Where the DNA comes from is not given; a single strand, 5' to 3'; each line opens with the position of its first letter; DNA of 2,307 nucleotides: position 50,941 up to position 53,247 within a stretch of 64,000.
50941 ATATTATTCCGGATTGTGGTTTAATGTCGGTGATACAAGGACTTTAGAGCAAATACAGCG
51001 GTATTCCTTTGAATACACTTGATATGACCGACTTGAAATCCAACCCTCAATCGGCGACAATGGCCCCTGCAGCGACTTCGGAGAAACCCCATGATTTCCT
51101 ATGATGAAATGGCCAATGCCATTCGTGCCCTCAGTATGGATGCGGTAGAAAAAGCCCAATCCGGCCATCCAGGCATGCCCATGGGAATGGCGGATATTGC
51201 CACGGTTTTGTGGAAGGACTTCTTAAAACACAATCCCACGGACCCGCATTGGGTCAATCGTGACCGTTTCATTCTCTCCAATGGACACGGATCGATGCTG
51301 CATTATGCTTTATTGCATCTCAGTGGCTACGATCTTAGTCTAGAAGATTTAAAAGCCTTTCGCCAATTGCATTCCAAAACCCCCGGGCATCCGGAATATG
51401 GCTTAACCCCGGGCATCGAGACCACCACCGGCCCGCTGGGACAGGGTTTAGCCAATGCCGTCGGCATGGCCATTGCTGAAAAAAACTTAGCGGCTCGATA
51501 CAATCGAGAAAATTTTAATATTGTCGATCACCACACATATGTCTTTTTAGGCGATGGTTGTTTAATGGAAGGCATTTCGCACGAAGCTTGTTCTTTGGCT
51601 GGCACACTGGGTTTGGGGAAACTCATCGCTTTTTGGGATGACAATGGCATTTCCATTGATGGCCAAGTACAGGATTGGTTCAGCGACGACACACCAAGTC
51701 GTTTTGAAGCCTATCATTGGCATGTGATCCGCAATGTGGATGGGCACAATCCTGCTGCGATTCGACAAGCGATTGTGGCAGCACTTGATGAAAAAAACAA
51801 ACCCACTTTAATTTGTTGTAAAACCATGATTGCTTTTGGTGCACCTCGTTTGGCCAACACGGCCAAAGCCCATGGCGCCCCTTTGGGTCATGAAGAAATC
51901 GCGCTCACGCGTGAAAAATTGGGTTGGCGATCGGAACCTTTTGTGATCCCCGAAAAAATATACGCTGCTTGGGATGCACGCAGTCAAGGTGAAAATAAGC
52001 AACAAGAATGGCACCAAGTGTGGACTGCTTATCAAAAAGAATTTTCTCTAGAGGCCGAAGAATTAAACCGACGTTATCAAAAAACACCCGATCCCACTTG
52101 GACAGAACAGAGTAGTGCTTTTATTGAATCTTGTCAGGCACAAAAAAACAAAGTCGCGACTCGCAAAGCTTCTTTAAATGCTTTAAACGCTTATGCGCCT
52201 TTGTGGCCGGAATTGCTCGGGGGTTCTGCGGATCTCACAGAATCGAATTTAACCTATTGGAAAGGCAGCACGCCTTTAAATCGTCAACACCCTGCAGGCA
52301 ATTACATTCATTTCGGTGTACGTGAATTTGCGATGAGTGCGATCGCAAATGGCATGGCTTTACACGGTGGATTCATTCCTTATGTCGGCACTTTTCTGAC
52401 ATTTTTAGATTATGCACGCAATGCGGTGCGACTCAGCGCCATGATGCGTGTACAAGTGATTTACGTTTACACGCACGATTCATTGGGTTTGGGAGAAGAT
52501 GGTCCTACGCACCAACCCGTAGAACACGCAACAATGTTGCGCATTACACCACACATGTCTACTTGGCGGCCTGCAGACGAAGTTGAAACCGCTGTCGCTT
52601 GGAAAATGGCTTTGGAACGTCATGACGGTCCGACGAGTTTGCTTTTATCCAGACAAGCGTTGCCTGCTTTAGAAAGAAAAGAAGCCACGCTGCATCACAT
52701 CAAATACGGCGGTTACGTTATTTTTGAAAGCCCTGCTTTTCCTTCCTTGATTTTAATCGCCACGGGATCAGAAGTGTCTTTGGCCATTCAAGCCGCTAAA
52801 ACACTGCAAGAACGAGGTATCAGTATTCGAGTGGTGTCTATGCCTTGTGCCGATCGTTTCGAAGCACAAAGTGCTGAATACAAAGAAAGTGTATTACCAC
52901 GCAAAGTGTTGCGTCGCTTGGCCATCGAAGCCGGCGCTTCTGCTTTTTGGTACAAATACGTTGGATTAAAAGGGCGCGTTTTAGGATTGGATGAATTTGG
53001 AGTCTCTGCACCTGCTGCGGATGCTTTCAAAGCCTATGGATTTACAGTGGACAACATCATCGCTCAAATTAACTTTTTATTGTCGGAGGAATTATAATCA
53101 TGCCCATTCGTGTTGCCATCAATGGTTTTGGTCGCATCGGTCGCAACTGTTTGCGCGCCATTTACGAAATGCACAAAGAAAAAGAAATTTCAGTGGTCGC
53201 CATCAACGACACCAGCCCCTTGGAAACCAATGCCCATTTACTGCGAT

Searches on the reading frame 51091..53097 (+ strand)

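Call 83: search_protein_families(library=pfam, proteins=[window:51091-53097:+], max_evalue=0.00001)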
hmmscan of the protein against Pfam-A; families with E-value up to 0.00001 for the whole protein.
window:51091-53097:+ (668 aa): 4 families
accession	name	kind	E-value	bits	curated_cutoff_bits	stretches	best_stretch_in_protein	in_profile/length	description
PF00456.26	Transketolase_N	-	8.6e-159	528.3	22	1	6-330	4-330/334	Transketolase, thiamine diphosphate binding domain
PF02779.29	Transket_pyr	-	3.6e-54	183.5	27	1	354-525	2-173/174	Transketolase, pyrimidine binding domain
PF22613.1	Transketolase_C_1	-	6.1e-40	136.4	27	1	540-652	1-113/113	Transketolase-like TK C-terminal domain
PF02780.25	Transketolase_C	-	9.1e-17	61.6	25.9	1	551-656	10-124/124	Transketolase, C-terminal domain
